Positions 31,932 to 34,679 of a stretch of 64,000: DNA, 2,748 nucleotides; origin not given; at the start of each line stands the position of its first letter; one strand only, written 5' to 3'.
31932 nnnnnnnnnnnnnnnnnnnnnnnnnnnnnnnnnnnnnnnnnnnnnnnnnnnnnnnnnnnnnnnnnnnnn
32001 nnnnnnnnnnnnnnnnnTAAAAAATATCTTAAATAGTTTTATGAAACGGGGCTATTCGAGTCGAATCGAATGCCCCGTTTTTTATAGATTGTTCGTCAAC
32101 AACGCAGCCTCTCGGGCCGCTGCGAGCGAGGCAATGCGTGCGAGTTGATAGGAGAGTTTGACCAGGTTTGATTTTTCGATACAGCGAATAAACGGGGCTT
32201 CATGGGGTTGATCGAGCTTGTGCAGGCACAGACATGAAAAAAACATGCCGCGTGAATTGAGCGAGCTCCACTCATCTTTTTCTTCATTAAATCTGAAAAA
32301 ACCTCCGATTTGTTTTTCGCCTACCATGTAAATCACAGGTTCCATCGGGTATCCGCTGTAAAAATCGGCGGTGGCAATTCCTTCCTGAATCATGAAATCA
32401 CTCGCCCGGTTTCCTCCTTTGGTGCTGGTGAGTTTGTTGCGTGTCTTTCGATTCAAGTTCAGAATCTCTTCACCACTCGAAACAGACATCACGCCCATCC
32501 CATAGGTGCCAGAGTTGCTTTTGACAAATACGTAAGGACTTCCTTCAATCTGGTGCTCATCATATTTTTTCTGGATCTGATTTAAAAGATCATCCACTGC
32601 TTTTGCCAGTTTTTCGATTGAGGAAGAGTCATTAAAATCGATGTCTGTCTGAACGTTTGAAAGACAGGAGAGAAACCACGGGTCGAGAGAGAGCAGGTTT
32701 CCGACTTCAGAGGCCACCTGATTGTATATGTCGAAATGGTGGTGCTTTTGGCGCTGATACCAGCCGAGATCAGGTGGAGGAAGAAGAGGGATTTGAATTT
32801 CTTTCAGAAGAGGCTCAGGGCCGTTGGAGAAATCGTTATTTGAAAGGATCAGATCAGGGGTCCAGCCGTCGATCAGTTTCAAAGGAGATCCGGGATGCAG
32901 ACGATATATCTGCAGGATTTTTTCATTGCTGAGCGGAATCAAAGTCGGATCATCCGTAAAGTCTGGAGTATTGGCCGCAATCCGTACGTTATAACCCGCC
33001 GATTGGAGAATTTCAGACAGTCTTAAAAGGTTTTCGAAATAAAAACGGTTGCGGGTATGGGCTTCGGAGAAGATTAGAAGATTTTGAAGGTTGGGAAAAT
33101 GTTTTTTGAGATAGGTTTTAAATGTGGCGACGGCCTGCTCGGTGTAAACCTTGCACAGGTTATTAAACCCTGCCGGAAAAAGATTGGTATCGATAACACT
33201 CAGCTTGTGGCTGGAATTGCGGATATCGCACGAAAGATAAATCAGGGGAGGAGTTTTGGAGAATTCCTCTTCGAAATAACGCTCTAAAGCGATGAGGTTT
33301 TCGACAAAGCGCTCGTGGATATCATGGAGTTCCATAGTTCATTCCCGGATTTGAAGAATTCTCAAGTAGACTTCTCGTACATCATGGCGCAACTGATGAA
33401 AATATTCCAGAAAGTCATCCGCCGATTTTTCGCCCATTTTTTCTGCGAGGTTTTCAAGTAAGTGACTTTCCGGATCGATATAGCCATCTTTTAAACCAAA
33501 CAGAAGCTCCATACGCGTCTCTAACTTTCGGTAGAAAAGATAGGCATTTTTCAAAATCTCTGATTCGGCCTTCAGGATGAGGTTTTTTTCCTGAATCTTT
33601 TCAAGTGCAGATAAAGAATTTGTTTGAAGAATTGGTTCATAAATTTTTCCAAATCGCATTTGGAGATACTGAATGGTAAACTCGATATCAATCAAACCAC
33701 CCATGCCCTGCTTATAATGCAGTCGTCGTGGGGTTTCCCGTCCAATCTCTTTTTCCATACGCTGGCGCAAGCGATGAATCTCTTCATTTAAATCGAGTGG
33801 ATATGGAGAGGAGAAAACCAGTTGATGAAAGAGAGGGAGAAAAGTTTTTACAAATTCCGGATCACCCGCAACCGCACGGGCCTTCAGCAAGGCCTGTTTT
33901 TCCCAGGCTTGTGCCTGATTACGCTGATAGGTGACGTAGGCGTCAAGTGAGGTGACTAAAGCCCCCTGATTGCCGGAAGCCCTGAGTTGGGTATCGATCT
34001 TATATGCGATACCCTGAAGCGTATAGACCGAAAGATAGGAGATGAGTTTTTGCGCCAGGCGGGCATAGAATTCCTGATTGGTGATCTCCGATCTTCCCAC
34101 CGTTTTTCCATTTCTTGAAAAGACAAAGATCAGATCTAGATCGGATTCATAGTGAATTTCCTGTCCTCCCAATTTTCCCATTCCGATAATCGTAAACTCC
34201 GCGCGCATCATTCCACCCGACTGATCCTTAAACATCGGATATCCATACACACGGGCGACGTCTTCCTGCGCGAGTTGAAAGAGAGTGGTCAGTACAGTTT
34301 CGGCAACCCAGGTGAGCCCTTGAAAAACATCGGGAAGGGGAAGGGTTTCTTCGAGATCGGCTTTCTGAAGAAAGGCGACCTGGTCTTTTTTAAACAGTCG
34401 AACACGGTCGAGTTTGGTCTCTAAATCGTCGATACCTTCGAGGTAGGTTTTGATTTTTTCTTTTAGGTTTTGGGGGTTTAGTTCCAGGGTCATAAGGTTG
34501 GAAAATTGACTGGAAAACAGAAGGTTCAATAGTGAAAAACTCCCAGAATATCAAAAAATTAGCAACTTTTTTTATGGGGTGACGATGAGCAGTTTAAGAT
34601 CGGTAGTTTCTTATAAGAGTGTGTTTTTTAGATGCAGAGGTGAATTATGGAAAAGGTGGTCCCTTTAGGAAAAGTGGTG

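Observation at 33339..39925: glnE split into two stand-alone halves around a roughly 4-kb two-gene insert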

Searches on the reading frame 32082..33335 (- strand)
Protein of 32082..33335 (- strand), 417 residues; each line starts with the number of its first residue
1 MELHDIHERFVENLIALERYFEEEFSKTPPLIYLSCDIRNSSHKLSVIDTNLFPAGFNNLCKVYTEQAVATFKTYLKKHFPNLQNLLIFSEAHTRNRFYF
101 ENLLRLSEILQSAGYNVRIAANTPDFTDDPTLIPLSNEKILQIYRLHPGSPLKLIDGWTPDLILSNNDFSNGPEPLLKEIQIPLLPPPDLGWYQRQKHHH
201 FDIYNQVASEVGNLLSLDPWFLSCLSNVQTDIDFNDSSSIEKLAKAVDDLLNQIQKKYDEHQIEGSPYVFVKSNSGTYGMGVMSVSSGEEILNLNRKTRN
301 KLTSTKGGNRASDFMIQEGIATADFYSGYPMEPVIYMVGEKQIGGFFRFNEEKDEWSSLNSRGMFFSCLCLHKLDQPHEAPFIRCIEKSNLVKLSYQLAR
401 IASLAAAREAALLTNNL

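Call 3: search_protein_families(library=pfam, proteins=[window:32082-33335:-], max_evalue=0.01)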
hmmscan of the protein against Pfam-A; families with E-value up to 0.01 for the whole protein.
window:32082-33335:- (417 aa): 1 family
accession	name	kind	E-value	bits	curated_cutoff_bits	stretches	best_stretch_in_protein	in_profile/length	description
PF08886.16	GshA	-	7.4e-127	423.7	25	1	9-409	3-401/402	Glutamate-cysteine ligase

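Call 4: search_protein_families(library=ncbifam, proteins=[window:32082-33335:-], max_evalue=0.01)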
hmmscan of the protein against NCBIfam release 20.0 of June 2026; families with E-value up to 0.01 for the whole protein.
window:32082-33335:- (417 aa): 1 family
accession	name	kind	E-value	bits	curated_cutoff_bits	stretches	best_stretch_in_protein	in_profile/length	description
TIGR02049.1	gshA_ferroox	equivalog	2e-113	379.2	293.9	1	11-409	5-398/403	glutamate--cysteine ligase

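Call 44: find_encoding_contigs(protein=window:32082-33335:-, flank=10000, max_places=4)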
Protein window:32082-33335:- (417 aa): 1 contig read that carries it; 1 place shown.
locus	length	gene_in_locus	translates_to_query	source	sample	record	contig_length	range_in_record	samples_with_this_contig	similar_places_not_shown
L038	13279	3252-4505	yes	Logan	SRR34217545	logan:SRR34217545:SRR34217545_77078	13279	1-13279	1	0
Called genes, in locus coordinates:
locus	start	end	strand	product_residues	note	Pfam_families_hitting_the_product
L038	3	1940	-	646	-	?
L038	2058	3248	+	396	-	PF03710:GlnE, PF08335:GlnD_UR_UTase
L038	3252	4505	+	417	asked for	PF08886:GshA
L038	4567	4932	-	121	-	PF21157:DksA_N, PF01258:zf-dskA_traR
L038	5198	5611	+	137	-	PF05258:DciA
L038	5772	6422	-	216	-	PF00697:PRAI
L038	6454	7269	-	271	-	PF00218:IGPS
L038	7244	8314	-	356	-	PF02885:Glycos_trans_3N, PF00591:Glycos_transf_3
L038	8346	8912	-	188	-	PF00117:GATase, PF07722:Peptidase_C26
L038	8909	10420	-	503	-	PF04715:, PF00425:Chorismate_bind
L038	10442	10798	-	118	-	-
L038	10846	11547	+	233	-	PF04493:Endonuclease_5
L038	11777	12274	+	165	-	-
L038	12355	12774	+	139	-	PF01894:YjbQ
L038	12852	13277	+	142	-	?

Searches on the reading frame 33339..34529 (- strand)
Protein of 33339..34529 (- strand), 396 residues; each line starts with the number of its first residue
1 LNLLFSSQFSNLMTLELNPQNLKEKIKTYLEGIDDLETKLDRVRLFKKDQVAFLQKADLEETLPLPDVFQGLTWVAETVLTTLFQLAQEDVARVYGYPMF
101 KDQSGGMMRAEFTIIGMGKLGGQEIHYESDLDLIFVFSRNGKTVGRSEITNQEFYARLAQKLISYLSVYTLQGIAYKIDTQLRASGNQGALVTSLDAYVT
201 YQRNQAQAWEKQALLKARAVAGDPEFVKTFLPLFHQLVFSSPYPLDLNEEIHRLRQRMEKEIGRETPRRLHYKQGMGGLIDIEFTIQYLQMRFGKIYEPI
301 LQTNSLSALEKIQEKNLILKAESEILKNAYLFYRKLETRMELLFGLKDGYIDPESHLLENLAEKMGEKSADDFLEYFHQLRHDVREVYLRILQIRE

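Call 3: search_protein_families(library=pfam, proteins=[window:33339-34529:-], max_evalue=0.01)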
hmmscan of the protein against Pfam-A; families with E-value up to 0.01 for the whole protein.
window:33339-34529:- (396 aa): 2 families
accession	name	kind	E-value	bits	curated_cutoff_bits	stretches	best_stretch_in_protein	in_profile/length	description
PF03710.21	GlnE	-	6.1e-60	203.2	24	1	18-230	39-249/252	Glutamate-ammonia ligase adenylyltransferase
PF08335.16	GlnD_UR_UTase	-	3.5e-13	50.2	21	1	254-388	3-137/141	GlnD PII-uridylyltransferase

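Call 4: search_protein_families(library=ncbifam, proteins=[window:33339-34529:-], max_evalue=0.01)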
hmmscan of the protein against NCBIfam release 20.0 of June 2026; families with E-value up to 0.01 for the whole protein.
window:33339-34529:- (396 aa): 4 families
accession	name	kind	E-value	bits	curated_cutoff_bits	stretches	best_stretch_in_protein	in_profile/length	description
NF008292.0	PRK11072.1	equivalog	5.6e-79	266.3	487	2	16-297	589-870/946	bifunctional [glutamate--ammonia ligase]-adenylyl-L-tyrosine phosphorylase/[glutamate--ammonia-ligase] adenylyltransferase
NF010707.0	PRK14109.1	equivalog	3.7e-60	204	625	1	36-388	151-1001/1010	bifunctional [glutamine synthetase] adenylyltransferase/[glutamine synthetase]-adenylyl-L-tyrosine phosphorylase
NF010706.0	PRK14108.1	equivalog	3.6e-54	183.8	724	1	20-393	619-983/986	bifunctional [glutamine synthetase] adenylyltransferase/[glutamine synthetase]-adenylyl-L-tyrosine phosphorylase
TIGR01693.1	UTase_glnD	equivalog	3.4e-06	25.6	519.4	1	56-148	5-80/850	[protein-PII] uridylyltransferase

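Call 31: search_solved_structures(query=window:33339-34529:-, show_alignments=2)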
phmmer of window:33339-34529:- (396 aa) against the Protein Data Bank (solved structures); distinct sequences matched with E-value up to 0.001: 2.
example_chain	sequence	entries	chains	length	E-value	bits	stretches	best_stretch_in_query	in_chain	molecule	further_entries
3k7d_A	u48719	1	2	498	5.2e-53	184.1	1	24-334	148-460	Glutamate-ammonia-ligase adenylyltransferase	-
1v4a_A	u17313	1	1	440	3.4e-39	138.6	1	40-341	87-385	Glutamate-ammonia-ligase adenylyltransferase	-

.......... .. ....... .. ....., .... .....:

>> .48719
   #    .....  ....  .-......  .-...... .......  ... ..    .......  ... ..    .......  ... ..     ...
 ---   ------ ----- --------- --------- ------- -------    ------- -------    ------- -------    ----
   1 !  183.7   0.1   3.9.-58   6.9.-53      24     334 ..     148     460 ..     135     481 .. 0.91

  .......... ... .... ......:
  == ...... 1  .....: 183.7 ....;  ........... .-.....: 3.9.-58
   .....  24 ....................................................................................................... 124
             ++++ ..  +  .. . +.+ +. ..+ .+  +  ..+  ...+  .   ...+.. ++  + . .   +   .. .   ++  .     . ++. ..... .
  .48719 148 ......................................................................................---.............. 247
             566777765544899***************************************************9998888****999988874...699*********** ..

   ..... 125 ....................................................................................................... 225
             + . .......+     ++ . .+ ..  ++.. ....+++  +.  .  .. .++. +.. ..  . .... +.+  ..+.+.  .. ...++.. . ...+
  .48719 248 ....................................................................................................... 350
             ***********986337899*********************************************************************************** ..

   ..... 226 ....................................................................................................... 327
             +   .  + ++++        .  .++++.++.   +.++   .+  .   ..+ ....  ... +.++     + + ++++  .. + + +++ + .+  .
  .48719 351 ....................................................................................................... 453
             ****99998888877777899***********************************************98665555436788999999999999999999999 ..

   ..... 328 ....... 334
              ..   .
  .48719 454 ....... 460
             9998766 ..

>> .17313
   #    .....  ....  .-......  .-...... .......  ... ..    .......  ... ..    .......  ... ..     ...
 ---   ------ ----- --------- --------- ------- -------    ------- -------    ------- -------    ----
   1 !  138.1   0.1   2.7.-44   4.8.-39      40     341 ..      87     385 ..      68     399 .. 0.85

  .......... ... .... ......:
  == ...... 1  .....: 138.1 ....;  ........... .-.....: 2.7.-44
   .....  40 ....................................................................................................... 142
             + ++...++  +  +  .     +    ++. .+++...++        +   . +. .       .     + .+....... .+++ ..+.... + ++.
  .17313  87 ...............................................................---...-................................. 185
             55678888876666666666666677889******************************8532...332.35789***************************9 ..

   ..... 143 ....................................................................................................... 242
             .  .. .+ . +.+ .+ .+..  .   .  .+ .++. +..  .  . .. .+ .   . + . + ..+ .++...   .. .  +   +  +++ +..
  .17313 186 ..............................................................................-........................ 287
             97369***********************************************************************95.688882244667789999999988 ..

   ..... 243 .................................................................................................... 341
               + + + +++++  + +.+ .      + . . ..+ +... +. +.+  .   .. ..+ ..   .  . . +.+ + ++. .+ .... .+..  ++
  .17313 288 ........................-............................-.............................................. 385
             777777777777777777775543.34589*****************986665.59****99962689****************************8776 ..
